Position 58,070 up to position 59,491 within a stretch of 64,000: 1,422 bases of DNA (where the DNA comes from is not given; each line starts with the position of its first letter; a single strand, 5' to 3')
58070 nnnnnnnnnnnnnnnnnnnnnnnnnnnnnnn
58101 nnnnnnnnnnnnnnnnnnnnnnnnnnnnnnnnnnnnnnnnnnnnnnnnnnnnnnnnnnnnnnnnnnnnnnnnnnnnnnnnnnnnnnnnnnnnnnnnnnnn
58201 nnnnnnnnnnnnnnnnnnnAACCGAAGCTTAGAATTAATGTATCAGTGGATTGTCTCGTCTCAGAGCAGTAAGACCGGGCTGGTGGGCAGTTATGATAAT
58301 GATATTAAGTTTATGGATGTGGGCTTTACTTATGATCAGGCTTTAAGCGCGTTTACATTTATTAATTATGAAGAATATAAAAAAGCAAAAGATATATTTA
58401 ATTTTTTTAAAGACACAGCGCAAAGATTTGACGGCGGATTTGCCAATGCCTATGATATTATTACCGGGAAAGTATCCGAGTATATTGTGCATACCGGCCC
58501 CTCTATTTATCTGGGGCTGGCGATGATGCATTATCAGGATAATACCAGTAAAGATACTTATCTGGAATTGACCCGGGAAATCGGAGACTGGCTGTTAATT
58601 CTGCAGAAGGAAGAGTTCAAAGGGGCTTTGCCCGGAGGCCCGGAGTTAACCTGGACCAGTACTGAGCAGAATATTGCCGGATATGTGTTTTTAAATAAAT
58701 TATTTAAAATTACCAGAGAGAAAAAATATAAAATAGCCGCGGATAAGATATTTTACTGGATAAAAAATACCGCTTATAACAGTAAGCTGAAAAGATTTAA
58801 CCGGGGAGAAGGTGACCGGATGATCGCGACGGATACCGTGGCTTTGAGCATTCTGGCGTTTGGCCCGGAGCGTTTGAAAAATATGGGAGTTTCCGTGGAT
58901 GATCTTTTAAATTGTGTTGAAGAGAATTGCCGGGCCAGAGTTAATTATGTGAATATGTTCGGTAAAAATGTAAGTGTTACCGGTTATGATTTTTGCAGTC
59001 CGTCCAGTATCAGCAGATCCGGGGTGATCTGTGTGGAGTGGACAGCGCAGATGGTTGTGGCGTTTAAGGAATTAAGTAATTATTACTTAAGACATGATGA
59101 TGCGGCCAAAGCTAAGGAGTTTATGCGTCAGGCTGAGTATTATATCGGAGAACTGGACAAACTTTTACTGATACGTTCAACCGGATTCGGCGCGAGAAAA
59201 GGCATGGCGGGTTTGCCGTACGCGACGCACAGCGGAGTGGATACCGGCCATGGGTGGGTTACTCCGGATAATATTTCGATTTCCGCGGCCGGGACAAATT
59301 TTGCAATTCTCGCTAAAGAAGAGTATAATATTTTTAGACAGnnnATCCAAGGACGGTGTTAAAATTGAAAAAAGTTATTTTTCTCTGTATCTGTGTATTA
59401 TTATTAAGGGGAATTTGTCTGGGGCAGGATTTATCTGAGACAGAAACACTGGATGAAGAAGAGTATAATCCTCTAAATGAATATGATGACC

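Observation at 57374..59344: PilZ domain fused in cis to a membrane-anchored glycosidase/epimerase-like domain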

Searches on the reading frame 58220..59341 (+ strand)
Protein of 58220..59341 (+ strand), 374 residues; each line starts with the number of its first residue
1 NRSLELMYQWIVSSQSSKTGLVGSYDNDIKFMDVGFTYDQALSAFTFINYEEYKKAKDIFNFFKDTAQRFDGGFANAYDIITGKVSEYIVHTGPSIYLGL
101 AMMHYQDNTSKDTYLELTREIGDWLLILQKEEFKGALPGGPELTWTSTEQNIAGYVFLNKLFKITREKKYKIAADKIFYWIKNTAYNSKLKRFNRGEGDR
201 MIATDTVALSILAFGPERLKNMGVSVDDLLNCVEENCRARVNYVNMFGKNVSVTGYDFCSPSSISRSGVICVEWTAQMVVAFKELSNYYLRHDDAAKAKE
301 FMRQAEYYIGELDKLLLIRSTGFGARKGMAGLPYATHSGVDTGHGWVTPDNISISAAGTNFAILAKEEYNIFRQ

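Call 20: predict_structure(alignment_id=A2)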
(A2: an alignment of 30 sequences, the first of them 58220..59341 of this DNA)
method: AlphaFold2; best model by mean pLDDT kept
length: 374 residues; sequences in the alignment: 30
mean_pLDDT: 92.8   pTM: 0.93
mean pLDDT of the five models: 92.8, 92.1, 91.9, 90.7, 90.0
residues with pLDDT >= 90: 306; 70-90: 51; 50-70: 13; < 50: 4
segments of 3 or more residues with pLDDT < 50: 323-325
pLDDT, mean of each block of 10 residues (from residue 1): 94 97 94 96 98 99 97 95 95 97 97 98 96 87 90 98 98 97 92 87 91 96 95 91 90 91 69 97 98 98 98 93 63 94 81 96 96 79
secondary structure, 60 per line:
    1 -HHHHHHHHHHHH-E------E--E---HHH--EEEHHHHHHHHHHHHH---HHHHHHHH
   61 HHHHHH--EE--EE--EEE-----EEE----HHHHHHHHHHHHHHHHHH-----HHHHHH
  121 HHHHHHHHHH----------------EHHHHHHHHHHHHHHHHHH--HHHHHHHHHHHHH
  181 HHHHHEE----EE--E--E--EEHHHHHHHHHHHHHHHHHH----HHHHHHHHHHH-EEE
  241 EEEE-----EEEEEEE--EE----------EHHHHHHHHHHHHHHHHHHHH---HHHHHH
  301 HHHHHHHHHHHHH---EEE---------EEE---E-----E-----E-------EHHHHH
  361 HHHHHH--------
elements in order: H2-13 E34-36 H37-49 H53-66 E77-79 E85-87 H92-109 H115-130 H148-165 H168-185 H204-221 H226-236 E238-244 E250-256 H272-291 H295-313 E317-319 E329-331 H356-366

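Call 23: fold_search(model_id=the predicted structure, library=pdb)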
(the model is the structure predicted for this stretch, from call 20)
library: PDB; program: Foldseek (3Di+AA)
matches with E <= 10: 1143; with E <= 0.001: 300
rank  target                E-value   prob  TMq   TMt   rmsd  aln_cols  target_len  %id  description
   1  4z4l                  1.1e-08  1.00  0.63  0.60   6.6       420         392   11  Crystal Structure of cellobiose 2-epimerase from Caldicellulosiruptor saccharolyticus DSM 8903 (released 2016-04-13)
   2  3vw5_A                1.3e-08  1.00  0.63  0.61   7.5       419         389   10  Crystal structure of sugar epimerase from ruminal bacterium (released 2013-06-26)
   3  8h1l_C                1.3e-08  1.00  0.65  0.59   6.2       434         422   10  Crystal structure of glucose-2-epimerase in complex with D-Glucitol from Runella slithyformis Runsl_4512 (released 2023-07-12)
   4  3ren_A                1.8e-08  1.00  0.60  0.65   6.8       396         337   13  CPF_2247, a novel alpha-amylase from Clostridium perfringens (released 2011-05-18)
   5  7d5g_A                2.1e-08  1.00  0.61  0.59   7.1       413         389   11  Crystal structure of the CsCE with ligand to have a insight into the catalytic mechanism (released 2021-12-01)
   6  7qsj_A                2.2e-08  1.00  0.63  0.68   6.2       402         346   12  Methylmannose polysaccharide hydrolase MmpH from M. hassiacum (released 2023-01-25)
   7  8h1l_B                2.5e-08  1.00  0.65  0.59   6.2       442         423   10  Crystal structure of glucose-2-epimerase in complex with D-Glucitol from Runella slithyformis Runsl_4512 (released 2023-07-12)
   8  7qsj_B                2.7e-08  1.00  0.63  0.67   6.1       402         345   12  Methylmannose polysaccharide hydrolase MmpH from M. hassiacum (released 2023-01-25)
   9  8h1l_D                3.0e-08  1.00  0.61  0.55   7.3       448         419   10  Crystal structure of glucose-2-epimerase in complex with D-Glucitol from Runella slithyformis Runsl_4512 (released 2023-07-12)
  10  3ren_B                3.4e-08  1.00  0.61  0.68   6.5       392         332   12  CPF_2247, a novel alpha-amylase from Clostridium perfringens (released 2011-05-18)
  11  6f04                  3.5e-08  1.00  0.63  0.62   6.6       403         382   10  N-acetylglucosamine-2-epimerase (released 2018-09-26)
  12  5z3c                  3.9e-08  1.00  0.61  0.62   7.9       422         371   11  Glycosidase E178A (released 2019-05-15)
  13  5z3a                  4.8e-08  1.00  0.61  0.62   7.9       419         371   11  Glycosidase Wild Type (released 2019-05-15)
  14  5z3e                  4.8e-08  1.00  0.61  0.61   8.0       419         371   11  Glycosidase E335A (released 2019-05-15)
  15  8wbu                  5.1e-08  1.00  0.63  0.61   6.3       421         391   11  The crystal structure of circular mannose with mutant H247F of the cellobiose 2-epimerase from Caldicellulosiruptor sacc (released 2023-10-25)
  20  8h1l_A                6.9e-08  1.00  0.65  0.59   6.2       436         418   10  Crystal structure of glucose-2-epimerase in complex with D-Glucitol from Runella slithyformis Runsl_4512 (released 2023-07-12)
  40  6u4z                  1.3e-06  1.00  0.58  0.48   7.3       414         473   12  Crystal Structure of a family 76 glycoside hydrolase from a bovine Bacteroides thetaiotaomicron strain (released 2020-04-29)
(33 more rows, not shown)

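Call 24: search_protein_representatives(alignment_id=A2)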
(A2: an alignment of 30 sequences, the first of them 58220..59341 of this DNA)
Query: 30 sequences, 374 profile positions. Proteins with E-value up to 0.001 (for the whole library): 1884; up to 1e-10: 1007; up to 1e-30: 248. The best 150 are listed.
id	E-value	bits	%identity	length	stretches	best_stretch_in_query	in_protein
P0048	4.5e-178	608.3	-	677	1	1-373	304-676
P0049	3.3e-171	585.7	-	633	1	1-373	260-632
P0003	1.9e-170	583.2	-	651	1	2-372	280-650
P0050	9.8e-168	574.3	-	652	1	2-373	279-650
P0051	2.6e-167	572.9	-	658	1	3-372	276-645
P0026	7.8e-165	564.8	-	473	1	1-372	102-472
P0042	3.8e-164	562.5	-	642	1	2-373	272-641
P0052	7.0e-161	551.8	-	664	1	3-373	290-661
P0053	2.7e-159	546.6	-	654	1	2-372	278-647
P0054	5.5e-159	545.5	-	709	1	2-373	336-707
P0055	3.2e-158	543.0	-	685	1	5-373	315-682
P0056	1.4e-157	540.9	-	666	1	3-373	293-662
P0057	2.2e-157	540.2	-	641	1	3-373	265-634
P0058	5.2e-157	539.0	-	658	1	2-373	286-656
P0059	3.9e-156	536.1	-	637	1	3-373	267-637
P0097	1.4e-97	343.5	-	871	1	9-371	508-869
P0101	1.6e-83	297.2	-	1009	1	14-365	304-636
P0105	1.1e-76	274.7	-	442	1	2-371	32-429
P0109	1.1e-73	264.8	-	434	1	1-372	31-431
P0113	1.7e-71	257.6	-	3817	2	7-284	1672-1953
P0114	9.5e-71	255.2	-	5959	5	15-261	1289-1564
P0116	1.2e-68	248.3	-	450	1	15-365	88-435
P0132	5.6e-57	209.8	-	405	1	4-371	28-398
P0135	4.2e-56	206.9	-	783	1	4-373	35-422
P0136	1.7e-55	205.0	-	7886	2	32-283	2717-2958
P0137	7.1e-55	202.9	-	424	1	5-372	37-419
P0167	8.8e-46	173.0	-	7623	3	32-372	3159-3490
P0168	8.7e-45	169.7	-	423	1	5-373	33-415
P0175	3.0e-43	164.7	-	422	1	6-373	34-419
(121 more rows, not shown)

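Call 26: search_solved_structures(query=A2, max_evalue=10, show_alignments=4)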
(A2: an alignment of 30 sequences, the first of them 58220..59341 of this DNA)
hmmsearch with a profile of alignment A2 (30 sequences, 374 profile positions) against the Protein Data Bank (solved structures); distinct sequences matched with E-value up to 10: 12.
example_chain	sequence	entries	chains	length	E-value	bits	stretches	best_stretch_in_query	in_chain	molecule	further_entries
4mu9_A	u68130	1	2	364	0.00084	21.6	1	94-184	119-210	Glycoside hydrolase family 73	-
6u4z_A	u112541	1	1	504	0.004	19.4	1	95-184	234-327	Alpha-1,6-mannanase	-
6shm_A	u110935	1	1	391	0.044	16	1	79-184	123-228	Mutant alpha-1,6-mannanase GH76A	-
6y8f_A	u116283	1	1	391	0.064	15.4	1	81-184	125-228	Alpha-1,6-endo-mannanase GH76A mutant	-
6shd_A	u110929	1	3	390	0.069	15.3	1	82-184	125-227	Alpha-1,6-mannanase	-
3ptj_A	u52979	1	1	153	0.12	14.5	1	103-175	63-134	UPF0603 protein At1g54780, chloroplastic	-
3pvh_A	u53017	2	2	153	0.14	14.3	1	103-175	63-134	UPF0603 protein At1g54780, chloroplastic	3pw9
1gxo_A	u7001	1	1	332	0.23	13.6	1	138-216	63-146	PECTATE LYASE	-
9wj0_A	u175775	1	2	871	0.35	13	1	98-183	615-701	Protein kinase domain-containing protein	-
1gxm_A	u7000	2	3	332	0.39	12.9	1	139-216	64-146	PECTATE LYASE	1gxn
6ry0_A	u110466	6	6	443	0.41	12.8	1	124-190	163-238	Mannan endo-1,6-alpha-mannosidase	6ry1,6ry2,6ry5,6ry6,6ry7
9wop_A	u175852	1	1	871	0.45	12.6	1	98-183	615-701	Protein kinase domain-containing protein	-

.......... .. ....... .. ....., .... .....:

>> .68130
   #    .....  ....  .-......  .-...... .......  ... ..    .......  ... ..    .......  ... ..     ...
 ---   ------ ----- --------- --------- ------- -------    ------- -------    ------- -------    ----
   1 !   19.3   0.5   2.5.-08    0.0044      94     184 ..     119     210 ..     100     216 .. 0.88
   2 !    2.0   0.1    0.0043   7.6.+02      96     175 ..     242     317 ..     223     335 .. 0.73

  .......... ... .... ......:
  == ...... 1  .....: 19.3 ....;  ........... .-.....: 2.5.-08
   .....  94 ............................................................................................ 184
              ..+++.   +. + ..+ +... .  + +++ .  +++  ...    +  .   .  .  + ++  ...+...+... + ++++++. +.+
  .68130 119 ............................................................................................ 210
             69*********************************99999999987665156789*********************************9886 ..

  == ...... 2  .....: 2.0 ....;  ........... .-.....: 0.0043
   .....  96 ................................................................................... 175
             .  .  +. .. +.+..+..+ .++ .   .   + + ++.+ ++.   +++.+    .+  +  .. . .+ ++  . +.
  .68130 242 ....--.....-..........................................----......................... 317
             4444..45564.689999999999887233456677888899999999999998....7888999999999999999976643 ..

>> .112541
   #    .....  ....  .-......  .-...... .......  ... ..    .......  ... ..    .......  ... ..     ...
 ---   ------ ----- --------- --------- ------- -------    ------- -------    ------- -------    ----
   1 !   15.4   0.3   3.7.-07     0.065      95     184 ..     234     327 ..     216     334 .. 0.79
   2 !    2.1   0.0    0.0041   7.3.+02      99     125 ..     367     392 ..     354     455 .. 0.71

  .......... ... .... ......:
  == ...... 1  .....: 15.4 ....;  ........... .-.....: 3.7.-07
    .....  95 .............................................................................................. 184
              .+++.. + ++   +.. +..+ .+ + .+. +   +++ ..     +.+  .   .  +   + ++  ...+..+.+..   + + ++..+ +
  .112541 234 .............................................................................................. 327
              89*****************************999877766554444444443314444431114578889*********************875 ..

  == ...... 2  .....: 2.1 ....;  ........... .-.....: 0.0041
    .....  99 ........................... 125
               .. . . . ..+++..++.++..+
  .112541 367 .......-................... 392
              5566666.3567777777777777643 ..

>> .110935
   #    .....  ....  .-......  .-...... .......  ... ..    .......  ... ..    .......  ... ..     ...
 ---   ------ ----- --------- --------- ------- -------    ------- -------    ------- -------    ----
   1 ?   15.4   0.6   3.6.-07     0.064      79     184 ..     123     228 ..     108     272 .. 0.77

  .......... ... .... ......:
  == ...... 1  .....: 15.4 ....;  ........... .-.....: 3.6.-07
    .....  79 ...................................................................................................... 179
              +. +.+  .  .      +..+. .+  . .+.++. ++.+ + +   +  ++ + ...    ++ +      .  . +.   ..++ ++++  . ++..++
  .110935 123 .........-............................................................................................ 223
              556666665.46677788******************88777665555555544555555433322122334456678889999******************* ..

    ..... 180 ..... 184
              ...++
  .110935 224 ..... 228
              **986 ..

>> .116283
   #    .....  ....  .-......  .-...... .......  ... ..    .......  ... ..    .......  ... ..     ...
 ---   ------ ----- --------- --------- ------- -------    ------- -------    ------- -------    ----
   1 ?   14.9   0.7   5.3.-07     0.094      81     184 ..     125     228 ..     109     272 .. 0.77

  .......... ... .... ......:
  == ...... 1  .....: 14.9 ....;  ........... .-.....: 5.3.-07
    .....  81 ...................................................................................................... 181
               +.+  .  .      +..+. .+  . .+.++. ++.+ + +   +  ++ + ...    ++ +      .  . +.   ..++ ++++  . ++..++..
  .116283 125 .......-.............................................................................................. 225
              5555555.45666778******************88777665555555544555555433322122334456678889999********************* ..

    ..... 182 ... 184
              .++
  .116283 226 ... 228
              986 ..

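Call 40: search_protein_families(library=pfam, proteins=[P0105, P0109, P0116, P0132, P0137, P0168, P0175, P0097, P0101, P0135], max_evalue=0.01)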
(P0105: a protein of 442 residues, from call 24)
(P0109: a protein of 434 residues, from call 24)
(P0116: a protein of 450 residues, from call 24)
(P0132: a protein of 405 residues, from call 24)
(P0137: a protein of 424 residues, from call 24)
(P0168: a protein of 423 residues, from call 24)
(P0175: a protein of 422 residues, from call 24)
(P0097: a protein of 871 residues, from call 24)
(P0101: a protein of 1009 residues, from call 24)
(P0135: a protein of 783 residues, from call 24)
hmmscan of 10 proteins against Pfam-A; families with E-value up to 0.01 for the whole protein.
P0105 (442 aa): 0 families

P0109 (434 aa): 0 families

P0116 (450 aa): 1 family
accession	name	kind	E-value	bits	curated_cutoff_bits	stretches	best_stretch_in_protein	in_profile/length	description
PF03663.20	Glyco_hydro_76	-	0.00071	19.6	25.9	1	179-282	95-208/366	Glycosyl hydrolase family 76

P0132 (405 aa): 0 families

P0137 (424 aa): 0 families

P0168 (423 aa): 0 families

P0175 (422 aa): 1 family
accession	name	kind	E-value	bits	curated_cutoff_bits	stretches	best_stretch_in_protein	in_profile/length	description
PF21096.2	RecA_C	-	0.0068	17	27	0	328-363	18-53/57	RecA C-terminal domain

P0097 (871 aa): 8 families
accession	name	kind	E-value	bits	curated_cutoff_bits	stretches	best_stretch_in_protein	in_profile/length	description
PF03448.22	MgtE_N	-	6e-08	33.6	25.9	0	6-36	28-58/102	MgtE intracellular N domain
PF07221.17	GlcNAc_2-epim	-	1.2e-06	28.5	23.4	1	513-636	57-184/347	N-acylglucosamine 2-epimerase (GlcNAc 2-epimerase)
PF07470.19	Glyco_hydro_88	-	2.9e-06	26.9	26.6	1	598-690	34-107/352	Glycosyl Hydrolase Family 88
PF03663.20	Glyco_hydro_76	-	5.5e-06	26.6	25.9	1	596-694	93-191/366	Glycosyl hydrolase family 76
PF14841.11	FliG_M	-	4.8e-05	24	25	0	5-31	25-51/76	FliG middle domain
PF14842.11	FliG_N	-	0.00037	21.5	25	0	4-36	4-36/104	FliG N-terminal domain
PF07944.18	Beta-AFase-like_GH127_cat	-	0.0064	16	24.9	0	599-685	181-254/376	Beta-L-arabinofuranosidase, GH127 catalytic domain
PF05147.19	LANC_like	-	0.0089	15.1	23.2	0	664-697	276-309/350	Lanthionine synthetase C-like protein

P0101 (1009 aa): 1 family
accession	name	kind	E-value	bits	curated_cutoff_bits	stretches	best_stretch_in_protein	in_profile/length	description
PF13376.11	OmdA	-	0.0016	18.8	25.6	0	903-923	6-26/60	Bacteriocin-protection, YdeI or OmpD-Associated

P0135 (783 aa): 0 families

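Call 71: list_cluster_members(proteins=[P0097, P0101, P0105, P0113, P0114, P0132, P0136, P0137, P0175, P0167])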
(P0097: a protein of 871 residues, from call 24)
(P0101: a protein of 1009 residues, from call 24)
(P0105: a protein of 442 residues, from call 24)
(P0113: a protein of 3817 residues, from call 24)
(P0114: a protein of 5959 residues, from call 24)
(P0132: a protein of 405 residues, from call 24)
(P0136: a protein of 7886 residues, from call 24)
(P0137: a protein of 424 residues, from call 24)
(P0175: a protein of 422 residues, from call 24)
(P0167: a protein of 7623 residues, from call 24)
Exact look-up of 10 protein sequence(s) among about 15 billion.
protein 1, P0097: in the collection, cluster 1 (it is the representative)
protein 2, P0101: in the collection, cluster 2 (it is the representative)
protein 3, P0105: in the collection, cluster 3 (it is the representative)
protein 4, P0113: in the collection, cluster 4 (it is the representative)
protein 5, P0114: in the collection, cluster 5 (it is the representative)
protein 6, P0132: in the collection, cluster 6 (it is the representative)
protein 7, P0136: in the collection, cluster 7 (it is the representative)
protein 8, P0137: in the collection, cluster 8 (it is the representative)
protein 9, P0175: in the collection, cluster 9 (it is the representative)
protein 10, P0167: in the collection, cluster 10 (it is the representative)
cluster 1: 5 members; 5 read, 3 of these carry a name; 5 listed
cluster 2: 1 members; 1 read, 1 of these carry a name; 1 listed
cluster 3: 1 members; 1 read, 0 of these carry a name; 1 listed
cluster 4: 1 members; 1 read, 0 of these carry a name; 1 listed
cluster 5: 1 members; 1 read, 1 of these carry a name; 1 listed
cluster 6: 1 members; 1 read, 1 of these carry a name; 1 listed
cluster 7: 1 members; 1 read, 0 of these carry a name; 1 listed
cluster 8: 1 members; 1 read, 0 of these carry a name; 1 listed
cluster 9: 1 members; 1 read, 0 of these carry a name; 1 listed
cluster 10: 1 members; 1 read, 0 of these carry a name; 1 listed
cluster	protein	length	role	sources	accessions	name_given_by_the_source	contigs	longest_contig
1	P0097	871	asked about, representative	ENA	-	-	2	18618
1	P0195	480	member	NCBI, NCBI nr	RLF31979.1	MAG: hypothetical protein DRN08_07210 [Thermoplasmata archaeon]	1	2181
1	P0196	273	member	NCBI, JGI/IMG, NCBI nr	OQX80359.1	MAG: hypothetical protein B6D56_05330 [Candidatus Omnitrophica bacterium 4484_70.1]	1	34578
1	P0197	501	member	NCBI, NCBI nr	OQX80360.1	MAG: hypothetical protein B6D56_05335 [Candidatus Omnitrophica bacterium 4484_70.1]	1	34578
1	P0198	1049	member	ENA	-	-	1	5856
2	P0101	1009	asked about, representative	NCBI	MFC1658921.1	hypothetical protein ACFL1D_06020, partial [Candidatus Omnitrophota bacterium]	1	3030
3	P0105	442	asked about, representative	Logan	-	-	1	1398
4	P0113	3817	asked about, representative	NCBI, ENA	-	-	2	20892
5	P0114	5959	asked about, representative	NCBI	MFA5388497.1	MAG: hypothetical protein WC312_01935 [Candidatus Omnitrophota bacterium]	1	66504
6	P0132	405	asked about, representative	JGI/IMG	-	hypothetical protein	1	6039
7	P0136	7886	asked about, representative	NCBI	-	-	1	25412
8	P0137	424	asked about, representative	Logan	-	-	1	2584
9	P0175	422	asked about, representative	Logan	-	-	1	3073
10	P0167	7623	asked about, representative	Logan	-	-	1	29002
